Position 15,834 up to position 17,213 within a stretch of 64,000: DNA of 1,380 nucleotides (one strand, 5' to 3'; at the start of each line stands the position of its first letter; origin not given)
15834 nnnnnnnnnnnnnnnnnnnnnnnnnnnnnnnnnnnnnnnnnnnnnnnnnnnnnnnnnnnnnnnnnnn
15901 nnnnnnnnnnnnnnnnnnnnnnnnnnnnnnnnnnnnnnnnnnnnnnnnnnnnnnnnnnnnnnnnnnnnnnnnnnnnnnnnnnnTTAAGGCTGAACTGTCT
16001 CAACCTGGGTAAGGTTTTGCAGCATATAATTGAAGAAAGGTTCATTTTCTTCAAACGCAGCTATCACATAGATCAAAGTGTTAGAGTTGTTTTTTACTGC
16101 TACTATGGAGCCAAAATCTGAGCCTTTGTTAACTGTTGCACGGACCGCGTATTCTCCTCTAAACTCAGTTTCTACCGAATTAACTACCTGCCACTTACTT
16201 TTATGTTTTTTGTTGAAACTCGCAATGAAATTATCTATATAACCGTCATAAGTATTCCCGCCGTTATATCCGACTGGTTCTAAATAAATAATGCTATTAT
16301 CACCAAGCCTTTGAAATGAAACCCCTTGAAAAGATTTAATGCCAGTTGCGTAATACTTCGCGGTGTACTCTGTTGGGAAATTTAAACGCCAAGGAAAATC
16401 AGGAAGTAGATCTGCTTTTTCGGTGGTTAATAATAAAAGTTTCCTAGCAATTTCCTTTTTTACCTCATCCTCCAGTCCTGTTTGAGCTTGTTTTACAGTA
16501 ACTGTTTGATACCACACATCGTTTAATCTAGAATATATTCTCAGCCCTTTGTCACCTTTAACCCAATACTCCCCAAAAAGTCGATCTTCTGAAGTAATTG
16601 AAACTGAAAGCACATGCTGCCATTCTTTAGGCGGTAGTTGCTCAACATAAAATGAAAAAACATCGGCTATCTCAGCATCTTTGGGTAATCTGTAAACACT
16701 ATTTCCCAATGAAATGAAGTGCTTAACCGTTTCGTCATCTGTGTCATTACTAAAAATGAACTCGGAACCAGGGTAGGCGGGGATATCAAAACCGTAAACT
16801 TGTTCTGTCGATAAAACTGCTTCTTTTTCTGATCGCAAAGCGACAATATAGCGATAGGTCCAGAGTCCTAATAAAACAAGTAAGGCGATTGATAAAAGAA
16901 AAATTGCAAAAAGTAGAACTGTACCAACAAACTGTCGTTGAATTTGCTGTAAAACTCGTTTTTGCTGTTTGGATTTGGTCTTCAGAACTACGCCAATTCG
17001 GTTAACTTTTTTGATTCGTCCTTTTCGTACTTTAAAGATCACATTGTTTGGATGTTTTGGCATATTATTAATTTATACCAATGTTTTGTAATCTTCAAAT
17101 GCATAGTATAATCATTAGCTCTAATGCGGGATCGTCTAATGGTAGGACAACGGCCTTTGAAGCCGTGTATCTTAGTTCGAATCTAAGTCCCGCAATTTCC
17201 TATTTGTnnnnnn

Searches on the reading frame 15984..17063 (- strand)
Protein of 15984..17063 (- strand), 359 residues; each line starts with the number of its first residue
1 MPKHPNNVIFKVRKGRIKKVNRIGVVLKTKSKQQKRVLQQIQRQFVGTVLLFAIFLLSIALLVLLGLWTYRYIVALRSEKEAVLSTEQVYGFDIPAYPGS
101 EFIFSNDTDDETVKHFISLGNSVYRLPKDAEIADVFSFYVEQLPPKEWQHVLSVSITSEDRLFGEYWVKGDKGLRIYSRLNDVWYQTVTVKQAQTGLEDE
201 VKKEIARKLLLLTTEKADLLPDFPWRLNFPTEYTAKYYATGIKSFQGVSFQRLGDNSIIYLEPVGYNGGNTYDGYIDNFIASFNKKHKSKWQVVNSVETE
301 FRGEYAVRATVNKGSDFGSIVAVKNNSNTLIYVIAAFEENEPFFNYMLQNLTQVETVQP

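Call 36: find_encoding_contigs(protein=window:15984-17063:-, flank=10000, max_places=3)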
Protein window:15984-17063:- (359 aa): 5 contigs read that carry it; 3 places shown.
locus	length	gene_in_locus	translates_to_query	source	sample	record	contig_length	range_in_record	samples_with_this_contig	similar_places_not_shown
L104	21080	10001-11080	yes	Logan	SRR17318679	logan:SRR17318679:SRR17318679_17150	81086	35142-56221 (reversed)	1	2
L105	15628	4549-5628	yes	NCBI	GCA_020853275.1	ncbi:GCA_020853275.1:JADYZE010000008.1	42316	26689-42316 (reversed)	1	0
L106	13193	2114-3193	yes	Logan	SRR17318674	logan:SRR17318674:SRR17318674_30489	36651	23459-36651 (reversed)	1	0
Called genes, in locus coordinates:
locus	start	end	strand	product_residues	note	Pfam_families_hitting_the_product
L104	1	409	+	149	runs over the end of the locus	PF00293:NUDIX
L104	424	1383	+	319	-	PF01134:GIDA (faint), PF03486:HI0933_like (faint), PF07992:Pyr_redox_2, PF13434:Lys_Orn_oxgnase (faint), PF13738:Pyr_redox_3, PF00070:Pyr_redox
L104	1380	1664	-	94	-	-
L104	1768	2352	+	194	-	PF00081:Sod_Fe_N, PF02777:Sod_Fe_C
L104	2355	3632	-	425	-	PF02687:FtsX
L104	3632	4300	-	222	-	PF02463:SMC_N (faint), PF00005:ABC_tran, PF13304:AAA_21 (faint)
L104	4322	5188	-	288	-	PF01551:Peptidase_M23 (faint)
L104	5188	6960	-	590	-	PF02518:HATPase_c, PF13589:HATPase_c_3, PF01119:DNA_mis_repair, PF08676:MutL_C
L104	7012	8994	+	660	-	PF00270:DEAD (faint), PF04851:ResIII, PF17757:UvrB_inter, PF27431:UvrB_3rd, PF00271:Helicase_C, PF12344:UvrB, PF02151:UVR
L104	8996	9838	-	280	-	PF00561:Abhydrolase_1 (weak), PF12697:Abhydrolase_6 (weak)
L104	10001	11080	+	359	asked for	-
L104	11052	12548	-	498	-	PF01541:GIY-YIG (weak), PF27096:UvrC_M, PF02151:UVR, PF08459:UvrC_RNaseH_dom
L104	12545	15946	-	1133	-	PF02811:PHP, PF07733:DNA_pol3_alpha, PF17657:DNA_pol3_finger, PF14579:HHH_6, PF01336:tRNA_anti-codon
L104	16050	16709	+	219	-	-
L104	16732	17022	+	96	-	-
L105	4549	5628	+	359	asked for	-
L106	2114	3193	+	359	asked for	-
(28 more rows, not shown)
